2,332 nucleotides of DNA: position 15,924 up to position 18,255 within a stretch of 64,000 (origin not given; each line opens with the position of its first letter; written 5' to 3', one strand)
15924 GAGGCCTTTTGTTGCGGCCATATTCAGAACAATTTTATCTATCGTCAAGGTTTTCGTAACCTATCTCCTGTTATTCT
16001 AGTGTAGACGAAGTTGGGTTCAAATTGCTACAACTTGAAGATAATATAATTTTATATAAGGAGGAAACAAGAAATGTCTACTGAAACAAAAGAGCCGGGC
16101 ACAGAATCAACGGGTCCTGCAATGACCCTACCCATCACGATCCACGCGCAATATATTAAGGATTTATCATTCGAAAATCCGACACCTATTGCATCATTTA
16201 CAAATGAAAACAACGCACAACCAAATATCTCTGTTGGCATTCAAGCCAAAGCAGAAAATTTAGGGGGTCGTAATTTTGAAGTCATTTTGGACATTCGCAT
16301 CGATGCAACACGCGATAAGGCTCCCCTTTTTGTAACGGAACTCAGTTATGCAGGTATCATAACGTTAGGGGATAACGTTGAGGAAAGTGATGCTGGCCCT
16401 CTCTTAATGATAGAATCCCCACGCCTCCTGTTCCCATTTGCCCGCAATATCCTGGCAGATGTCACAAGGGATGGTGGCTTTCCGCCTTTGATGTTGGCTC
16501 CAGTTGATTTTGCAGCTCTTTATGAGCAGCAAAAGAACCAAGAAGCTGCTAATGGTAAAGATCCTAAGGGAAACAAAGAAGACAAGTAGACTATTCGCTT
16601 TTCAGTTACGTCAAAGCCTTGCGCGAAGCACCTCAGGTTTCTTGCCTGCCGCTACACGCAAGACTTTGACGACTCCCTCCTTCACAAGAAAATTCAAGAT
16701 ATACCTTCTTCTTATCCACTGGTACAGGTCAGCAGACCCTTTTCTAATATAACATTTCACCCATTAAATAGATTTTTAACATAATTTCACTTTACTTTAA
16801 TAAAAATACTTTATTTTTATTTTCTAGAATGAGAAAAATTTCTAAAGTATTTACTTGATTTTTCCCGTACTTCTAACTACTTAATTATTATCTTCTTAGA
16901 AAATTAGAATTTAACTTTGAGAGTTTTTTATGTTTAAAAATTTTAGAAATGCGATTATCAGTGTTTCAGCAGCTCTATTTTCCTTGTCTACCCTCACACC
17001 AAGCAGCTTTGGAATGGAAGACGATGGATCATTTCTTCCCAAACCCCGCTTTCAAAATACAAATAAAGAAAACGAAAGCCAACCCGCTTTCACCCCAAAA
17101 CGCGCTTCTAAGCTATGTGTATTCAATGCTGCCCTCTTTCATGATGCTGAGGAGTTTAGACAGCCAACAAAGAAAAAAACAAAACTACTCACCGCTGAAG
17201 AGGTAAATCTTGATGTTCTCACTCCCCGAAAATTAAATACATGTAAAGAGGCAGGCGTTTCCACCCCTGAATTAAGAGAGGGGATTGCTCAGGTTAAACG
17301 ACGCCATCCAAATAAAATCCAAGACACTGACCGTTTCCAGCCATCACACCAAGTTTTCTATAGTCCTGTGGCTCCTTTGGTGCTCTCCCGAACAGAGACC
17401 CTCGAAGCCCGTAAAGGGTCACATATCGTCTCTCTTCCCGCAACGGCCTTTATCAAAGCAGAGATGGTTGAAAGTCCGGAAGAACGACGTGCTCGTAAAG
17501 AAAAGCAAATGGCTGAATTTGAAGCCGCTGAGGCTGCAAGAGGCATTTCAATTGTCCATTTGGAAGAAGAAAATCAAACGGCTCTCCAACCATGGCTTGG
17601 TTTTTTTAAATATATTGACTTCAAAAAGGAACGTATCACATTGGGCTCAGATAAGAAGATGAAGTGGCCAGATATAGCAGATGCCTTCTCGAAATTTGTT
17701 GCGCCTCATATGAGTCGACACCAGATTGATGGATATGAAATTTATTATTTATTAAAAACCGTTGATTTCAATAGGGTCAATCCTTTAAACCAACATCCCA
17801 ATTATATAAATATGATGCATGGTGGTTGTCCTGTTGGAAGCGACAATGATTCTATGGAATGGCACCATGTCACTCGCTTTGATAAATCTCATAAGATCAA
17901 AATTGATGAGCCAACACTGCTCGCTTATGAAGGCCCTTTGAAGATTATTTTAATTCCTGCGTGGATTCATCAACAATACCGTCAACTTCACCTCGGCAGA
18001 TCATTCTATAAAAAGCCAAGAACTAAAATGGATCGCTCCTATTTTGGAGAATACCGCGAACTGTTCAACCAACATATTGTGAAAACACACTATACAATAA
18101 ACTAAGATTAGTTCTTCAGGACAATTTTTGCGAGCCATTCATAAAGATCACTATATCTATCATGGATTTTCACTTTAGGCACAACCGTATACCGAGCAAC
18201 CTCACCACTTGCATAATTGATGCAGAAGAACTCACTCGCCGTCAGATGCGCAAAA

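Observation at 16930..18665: Sec-signal WHH-type nuclease toxin candidate abutting a convergent, also exported, SUKH-like gene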

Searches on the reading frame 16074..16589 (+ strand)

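Call 3: search_protein_families(library=pfam, proteins=[window:16074-16589:+], max_evalue=1)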
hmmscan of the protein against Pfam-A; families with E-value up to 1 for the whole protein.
window:16074-16589:+ (171 aa): 1 family
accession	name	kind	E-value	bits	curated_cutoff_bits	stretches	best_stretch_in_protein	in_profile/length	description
PF02556.19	SecB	-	5.1e-45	153.3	26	1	21-156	8-140/141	Preprotein translocase subunit SecB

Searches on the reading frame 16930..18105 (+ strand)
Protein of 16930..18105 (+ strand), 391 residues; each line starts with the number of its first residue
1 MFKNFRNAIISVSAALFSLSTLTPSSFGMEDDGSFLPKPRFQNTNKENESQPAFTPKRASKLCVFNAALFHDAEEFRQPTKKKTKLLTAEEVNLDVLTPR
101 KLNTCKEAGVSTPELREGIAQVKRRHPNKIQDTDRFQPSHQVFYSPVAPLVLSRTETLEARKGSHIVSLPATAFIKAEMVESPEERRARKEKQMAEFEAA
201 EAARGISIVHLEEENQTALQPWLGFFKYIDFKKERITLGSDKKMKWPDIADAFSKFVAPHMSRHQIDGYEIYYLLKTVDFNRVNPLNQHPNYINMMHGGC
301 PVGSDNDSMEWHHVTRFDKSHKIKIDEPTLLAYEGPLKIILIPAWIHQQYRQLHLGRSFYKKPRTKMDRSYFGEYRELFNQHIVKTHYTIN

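Call 3: search_protein_families(library=pfam, proteins=[window:16930-18105:+], max_evalue=1)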
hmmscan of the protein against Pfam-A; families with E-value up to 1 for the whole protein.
window:16930-18105:+ (391 aa): 0 families

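Call 4: search_protein_families(library=ncbifam, proteins=[window:16930-18105:+], max_evalue=1)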
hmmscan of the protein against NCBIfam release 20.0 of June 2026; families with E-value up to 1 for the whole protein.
window:16930-18105:+ (391 aa): 0 families

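Call 5: find_homologous_proteins(query=window:16930-18102:+, max_evalue=0.001)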
Query window:16930-18102:+ (391 aa): 2 proteins with E <= 0.001 among 2508 candidates.
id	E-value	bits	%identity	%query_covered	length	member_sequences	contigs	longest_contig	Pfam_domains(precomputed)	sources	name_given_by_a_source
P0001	4.7e-162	557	100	62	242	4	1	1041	-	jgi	jgi:hypothetical protein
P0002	3.3e-37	146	33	81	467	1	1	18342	PF14411.13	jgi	-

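Call 6: search_solved_structures(query=window:16930-18102:+, max_evalue=10, show_alignments=2)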
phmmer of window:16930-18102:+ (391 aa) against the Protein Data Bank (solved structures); distinct sequences matched with E-value up to 10: 4.
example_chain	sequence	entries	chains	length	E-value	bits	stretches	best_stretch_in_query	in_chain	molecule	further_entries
7aor_i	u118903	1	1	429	0.039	16.1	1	94-176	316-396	uS15m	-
7ane_i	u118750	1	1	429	0.051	15.8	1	94-181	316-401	uS15m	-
6hiv_CO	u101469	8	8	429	0.093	14.9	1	94-179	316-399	uS15m | Mitochondrial ribosomal protein S15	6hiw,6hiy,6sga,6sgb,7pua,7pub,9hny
9cc5_A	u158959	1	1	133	7.8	8.6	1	176-223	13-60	Amylin-NHO-22 Binder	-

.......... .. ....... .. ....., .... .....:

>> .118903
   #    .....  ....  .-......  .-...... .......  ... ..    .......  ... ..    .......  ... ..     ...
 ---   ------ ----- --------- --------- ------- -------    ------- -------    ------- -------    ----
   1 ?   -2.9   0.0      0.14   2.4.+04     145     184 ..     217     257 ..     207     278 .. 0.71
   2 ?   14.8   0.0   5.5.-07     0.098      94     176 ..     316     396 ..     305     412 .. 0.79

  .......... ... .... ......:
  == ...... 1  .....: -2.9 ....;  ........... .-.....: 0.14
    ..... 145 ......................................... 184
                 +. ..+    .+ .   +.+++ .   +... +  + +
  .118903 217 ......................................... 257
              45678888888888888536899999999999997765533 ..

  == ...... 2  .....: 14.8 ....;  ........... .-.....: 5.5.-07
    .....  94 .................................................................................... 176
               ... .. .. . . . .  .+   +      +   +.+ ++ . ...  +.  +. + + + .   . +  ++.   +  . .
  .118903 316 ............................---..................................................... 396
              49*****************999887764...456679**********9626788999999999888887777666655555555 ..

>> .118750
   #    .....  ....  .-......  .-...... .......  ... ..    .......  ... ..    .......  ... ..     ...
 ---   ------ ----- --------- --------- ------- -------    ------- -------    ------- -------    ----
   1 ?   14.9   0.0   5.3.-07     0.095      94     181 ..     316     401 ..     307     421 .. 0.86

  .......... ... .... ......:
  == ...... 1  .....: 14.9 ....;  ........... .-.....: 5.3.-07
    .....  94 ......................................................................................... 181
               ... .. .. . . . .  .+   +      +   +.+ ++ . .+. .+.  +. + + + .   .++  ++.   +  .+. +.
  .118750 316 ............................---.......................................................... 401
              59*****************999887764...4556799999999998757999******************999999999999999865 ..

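Call 8: search_protein_families(library=pfam, proteins=[P0002], max_evalue=10)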
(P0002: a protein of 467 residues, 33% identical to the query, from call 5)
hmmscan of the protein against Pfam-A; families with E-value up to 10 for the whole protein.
P0002 (467 aa): 1 family
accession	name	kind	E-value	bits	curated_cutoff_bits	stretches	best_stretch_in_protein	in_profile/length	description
PF14411.12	LHH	-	3.5e-06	27.5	23.3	1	370-455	1-74/76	A nuclease of the HNH/ENDO VII superfamily with conserved LHH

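Call 10: find_encoding_contigs(protein=P0002, flank=10000)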
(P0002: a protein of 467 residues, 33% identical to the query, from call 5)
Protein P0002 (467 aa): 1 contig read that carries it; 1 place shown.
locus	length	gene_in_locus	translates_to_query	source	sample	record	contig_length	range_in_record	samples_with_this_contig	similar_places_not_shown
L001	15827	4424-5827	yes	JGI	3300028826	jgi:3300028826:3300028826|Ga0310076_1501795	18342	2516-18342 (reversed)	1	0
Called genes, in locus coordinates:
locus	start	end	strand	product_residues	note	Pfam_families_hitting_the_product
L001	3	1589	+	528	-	?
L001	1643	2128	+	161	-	PF13404:HTH_AsnC-type, PF13412:HTH_24, PF01037:AsnC_trans_reg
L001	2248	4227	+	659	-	PF17764:PriA_3primeBD, PF00270:DEAD, PF04851:ResIII, PF18319:Zn_ribbon_PriA (weak), PF00271:Helicase_C (weak), PF18074:PriA_C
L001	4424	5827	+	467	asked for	PF14411:LHH (faint)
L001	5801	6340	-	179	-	PF14567:SUKH_5, PF09346:SMI1_KNR4, PF14568:SUKH_6 (weak)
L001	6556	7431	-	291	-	PF13344:Hydrolase_6, PF00702:Hydrolase (weak), PF13242:Hydrolase_like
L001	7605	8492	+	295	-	PF04085:MreC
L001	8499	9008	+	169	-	-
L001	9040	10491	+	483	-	PF02386:TrkH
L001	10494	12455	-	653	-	PF16177:ACAS_N, PF00501:AMP-binding, PF13193:AMP-binding_C (weak)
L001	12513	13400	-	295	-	PF02195:ParB_N, PF17762:HTH_ParB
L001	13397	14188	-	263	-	PF00142:Fer4_NifH (weak), PF01656:CbiA, PF02374:ArsA_ATPase (weak), PF06564:CBP_BcsQ (weak), PF09140:MipZ, PF10609:ParA, PF13614:AAA_31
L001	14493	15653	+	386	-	-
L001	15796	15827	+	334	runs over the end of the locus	PF00022:Actin, PF06723:MreB_Mbl, PF25216:Volactin (weak), PF11104:PilM_2 (faint), PF00012:HSP70, PF14450:FtsA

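Call 18: list_cluster_members(proteins=[P0003, window:16930-18102:+])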
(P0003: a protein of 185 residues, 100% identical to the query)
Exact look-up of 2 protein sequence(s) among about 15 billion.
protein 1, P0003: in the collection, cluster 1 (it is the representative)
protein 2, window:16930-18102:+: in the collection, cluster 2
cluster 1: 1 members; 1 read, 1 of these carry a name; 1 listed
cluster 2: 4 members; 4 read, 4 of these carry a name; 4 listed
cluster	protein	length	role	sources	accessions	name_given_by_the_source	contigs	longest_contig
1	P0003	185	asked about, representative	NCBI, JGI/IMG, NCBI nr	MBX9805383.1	MAG: SMI1/KNR4 family protein [Alphaproteobacteria bacterium] | hypothetical protein | SMI1/KNR4 family protein [Alphaproteobacteria bacterium]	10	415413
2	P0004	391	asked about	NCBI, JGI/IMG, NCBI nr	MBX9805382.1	MAG: hypothetical protein K2Y18_06485 [Alphaproteobacteria bacterium] | hypothetical protein | hypothetical protein [Alphaproteobacteria bacterium]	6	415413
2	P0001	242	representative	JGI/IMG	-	hypothetical protein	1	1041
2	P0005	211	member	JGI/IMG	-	hypothetical protein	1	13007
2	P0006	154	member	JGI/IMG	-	hypothetical protein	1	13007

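Call 19: find_related_loci(query=A1, collection=genome_contigs, flank=8000)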
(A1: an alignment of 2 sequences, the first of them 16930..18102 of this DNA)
Query A1 (391 aa) in genome_contigs; peptide patterns used: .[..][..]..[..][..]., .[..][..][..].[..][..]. (x = any residue, [..] = any of these).
57 stretches matched a pattern, but none encodes a relative of the query by tblastn (E <= 1e-3).

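Call 50: predict_structure(alignment_id=A6)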
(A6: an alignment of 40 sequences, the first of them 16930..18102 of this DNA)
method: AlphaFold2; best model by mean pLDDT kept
length: 391 residues; sequences in the alignment: 40
mean_pLDDT: 91.3   pTM: 0.71
mean pLDDT of the five models: 91.3, 91.2, 90.1, 90.0, 89.7
residues with pLDDT >= 90: 311; 70-90: 46; 50-70: 22; < 50: 12
segments of 3 or more residues with pLDDT < 50: 27-37
pLDDT, mean of each block of 10 residues (from residue 1): 81 84 54 47 53 87 98 95 91 97 97 98 97 94 97 96 95 93 96 96 97 98 98 98 97 98 96 98 96 97 97 95 88 89 97 97 94 96 94 54
secondary structure, 60 per line:
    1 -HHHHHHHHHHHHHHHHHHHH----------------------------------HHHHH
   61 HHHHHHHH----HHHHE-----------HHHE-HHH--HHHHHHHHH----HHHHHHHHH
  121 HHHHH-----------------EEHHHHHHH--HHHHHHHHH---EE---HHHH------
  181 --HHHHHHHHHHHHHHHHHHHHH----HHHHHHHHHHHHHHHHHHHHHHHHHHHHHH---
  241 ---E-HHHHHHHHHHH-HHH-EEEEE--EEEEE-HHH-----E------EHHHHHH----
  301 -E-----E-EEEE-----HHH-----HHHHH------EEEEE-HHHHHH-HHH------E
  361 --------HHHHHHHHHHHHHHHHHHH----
elements in order: H2-21 H56-68 H73-76 H99-107 H112-125 H145-151 H154-162 H171-174 H183-203 H208-237 H246-256 E262-266 E269-273 H291-296 E310-313 H327-331 E338-342 H344-349 H369-387

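Call 54: fold_search(model_id=the predicted structure, library=pdb)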
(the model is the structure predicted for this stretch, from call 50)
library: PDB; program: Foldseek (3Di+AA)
matches with E <= 10: 40; with E <= 0.001: 0
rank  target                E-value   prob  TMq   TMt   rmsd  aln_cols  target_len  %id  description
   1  2zzg_A                2.5e+00  0.04  0.12  0.07  24.9       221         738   10  Crystal structure of alanyl-tRNA synthetase in complex with 5''-O-(N-(L-alanyl)-sulfamyoxyl) adenine without oligomeri (released 2009-07-21)
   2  6yxy_BE               3.3e+00  0.03  0.11  0.11  23.4       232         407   15  State B of the Trypanosoma brucei mitoribosomal large subunit assembly intermediate (released 2020-10-14)
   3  6eyw                  3.9e+00  0.04  0.10  0.10  15.1       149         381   11  Structure of Yeast Myosin 5 Cargo Binding Domain in Trigonal Space Group (released 2018-11-21)
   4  4z9l                  3.9e+00  0.02  0.08  0.09  18.5       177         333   10  THE STRUCTURE OF JNK3 IN COMPLEX WITH AN IMIDAZOLE-PYRIMIDINE INHIBITOR (released 2015-05-06)
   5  9e78_1J               4.3e+00  0.02  0.09  0.06  16.4       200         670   14  48-nm repeat of the Leishmania tarentolae doublet microtubule (released 2025-03-12)
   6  4w4w                  4.6e+00  0.03  0.11  0.11  18.0       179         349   11  JNK2/3 in complex with N-(2-methylpyridin-4-yl)-3-{4-[(phenylcarbamoyl)amino]-1H-pyrazol-1-yl}benzamide (released 2015-02-11)
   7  4czy_D                4.6e+00  0.01  0.08  0.08  25.0       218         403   13  Complex of Neurospora crassa PAN2 (WD40-CS1) with PAN3 (pseudokinase and C-term) (released 2014-06-04)
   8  9hny_F5               4.6e+00  0.01  0.10  0.09  26.7       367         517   10  Mitoribosomal small subunit in complex with Mettl15 and Mettl17 (released 2025-03-26)
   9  5vxj_E                4.6e+00  0.01  0.08  0.10  24.7       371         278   10  2.50 A resolution structure of IpaD from Shigella flexneri in complex with single-domain antibody JMK-E3 (released 2017-08-30)
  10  3g9l                  4.8e+00  0.01  0.08  0.09  18.5       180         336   10  JNK3 bound to (Z)-1-((6-fluoro-4H-benzo[d][1,3]dioxin-8-yl)methyl)-3-(hydroxyimino)-4-styrylindolin-2-one (released 2009-04-28)
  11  2onr                  5.1e+00  0.01  0.07  0.09  17.8       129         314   11  Crystal structure of A. fulgidus periplasmic binding protein ModA with bound molybdate (released 2007-03-06)
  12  5vxj_A                5.4e+00  0.01  0.08  0.10  24.2       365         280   10  2.50 A resolution structure of IpaD from Shigella flexneri in complex with single-domain antibody JMK-E3 (released 2017-08-30)
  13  4w4x                  5.7e+00  0.01  0.09  0.09  18.8       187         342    8  JNK2/3 in complex with 3-(4-{[(4-fluorophenyl)carbamoyl]amino}-1H-pyrazol-1-yl)-N-(2-methylpyridin-4-yl)benzamide (released 2015-02-11)
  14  1pmn                  5.7e+00  0.01  0.08  0.09  19.0       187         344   10  Crystal structure of JNK3 in complex with an imidazole-pyrimidine inhibitor (released 2003-09-09)
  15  8enj                  6.0e+00  0.02  0.10  0.11  17.5       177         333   11  Design, synthesis, biological evaluation, and X-ray crystallography of diarylpyrazole derivatives possessing terminal ar (released 2023-10-18)
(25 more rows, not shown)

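Call 59: search_solved_structures(query=A6, max_evalue=10, show_alignments=2)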
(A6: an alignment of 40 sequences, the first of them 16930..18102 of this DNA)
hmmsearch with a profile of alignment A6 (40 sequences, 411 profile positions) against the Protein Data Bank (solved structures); distinct sequences matched with E-value up to 10: 2.
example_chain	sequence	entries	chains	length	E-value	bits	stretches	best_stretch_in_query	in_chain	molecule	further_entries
9r2o_A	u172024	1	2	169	0.017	17.8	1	142-237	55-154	N5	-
8qa8_A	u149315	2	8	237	0.6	12.7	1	131-275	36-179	Transcriptional repressor protein KorB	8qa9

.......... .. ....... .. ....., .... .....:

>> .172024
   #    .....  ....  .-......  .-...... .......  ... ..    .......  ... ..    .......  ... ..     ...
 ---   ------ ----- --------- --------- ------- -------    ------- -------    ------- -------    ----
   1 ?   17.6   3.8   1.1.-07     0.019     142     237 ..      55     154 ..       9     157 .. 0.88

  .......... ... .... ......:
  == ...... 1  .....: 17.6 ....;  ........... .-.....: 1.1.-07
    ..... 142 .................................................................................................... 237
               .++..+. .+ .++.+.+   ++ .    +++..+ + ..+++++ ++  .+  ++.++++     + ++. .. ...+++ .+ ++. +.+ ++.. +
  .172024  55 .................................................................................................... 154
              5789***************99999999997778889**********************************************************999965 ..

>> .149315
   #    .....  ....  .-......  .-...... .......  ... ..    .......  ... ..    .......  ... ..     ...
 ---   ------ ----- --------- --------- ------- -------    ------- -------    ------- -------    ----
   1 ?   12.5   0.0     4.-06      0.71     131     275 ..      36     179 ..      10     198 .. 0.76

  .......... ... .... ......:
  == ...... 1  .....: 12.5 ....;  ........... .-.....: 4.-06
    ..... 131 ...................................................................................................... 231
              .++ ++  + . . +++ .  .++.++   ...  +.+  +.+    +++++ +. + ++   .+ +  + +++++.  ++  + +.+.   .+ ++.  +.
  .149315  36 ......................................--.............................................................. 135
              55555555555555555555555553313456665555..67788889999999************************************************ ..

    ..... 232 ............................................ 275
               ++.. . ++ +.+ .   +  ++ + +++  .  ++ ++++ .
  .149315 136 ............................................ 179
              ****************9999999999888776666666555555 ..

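Call 83: fold_search(model_id=the predicted structure, library=viral)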
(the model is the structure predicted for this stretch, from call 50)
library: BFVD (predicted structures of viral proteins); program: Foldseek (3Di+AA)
matches with E <= 10: 76; with E <= 0.001: 0
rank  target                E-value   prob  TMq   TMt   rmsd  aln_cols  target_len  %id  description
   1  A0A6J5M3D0            7.9e-02  1.00  0.20  0.64   3.5       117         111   14  LHH [uncultured Caudovirales phage]
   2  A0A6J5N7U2            4.2e-01  0.06  0.09  0.09  23.8       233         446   12  Uncharacterized protein [uncultured Caudovirales phage]
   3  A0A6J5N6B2            7.6e-01  0.07  0.10  0.10  21.9       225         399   12  Uncharacterized protein [uncultured Caudovirales phage]
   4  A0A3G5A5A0            1.2e+00  0.08  0.11  0.05  21.6       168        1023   13  DNA primase/polymerase bifunctional N-terminal domain-containing protein [Harvfovirus sp.]
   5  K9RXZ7                1.7e+00  0.06  0.09  0.13  22.3       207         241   12  (no name in the UniProt tables at hand)
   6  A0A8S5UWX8            2.3e+00  0.03  0.08  0.17  14.9       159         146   13  Uncharacterized protein [Siphoviridae sp. ctEP635]
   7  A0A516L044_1          2.3e+00  0.01  0.10  0.04  26.7       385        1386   14  (no name in the UniProt tables at hand)
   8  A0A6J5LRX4            2.5e+00  0.06  0.08  0.14  21.4       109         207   14  Uncharacterized protein [uncultured Caudovirales phage]
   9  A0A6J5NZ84            2.6e+00  0.06  0.10  0.18  10.8       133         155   13  Uncharacterized protein [uncultured Caudovirales phage]
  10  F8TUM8                2.9e+00  0.02  0.10  0.16  20.6       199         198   16  (no name in the UniProt tables at hand)
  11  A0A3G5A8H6            3.1e+00  0.03  0.09  0.15  18.8       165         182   14  Uncharacterized protein [Hyperionvirus sp.]
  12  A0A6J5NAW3            3.6e+00  0.02  0.10  0.16  17.9       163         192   15  Uncharacterized protein [uncultured Caudovirales phage]
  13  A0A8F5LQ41            3.6e+00  0.01  0.09  0.05  18.1       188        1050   15  Transcriptional regulator ICP4 (Fragment) [Equid alphaherpesvirus 1]
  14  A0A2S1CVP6            3.8e+00  0.03  0.12  0.18  16.7       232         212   11  Coat protein (Fragment) [Maize associated clostervirus]
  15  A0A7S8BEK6            3.8e+00  0.02  0.07  0.14  22.2       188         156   10  Cysteine-tRNA ligase [Medusavirus stheno T3]
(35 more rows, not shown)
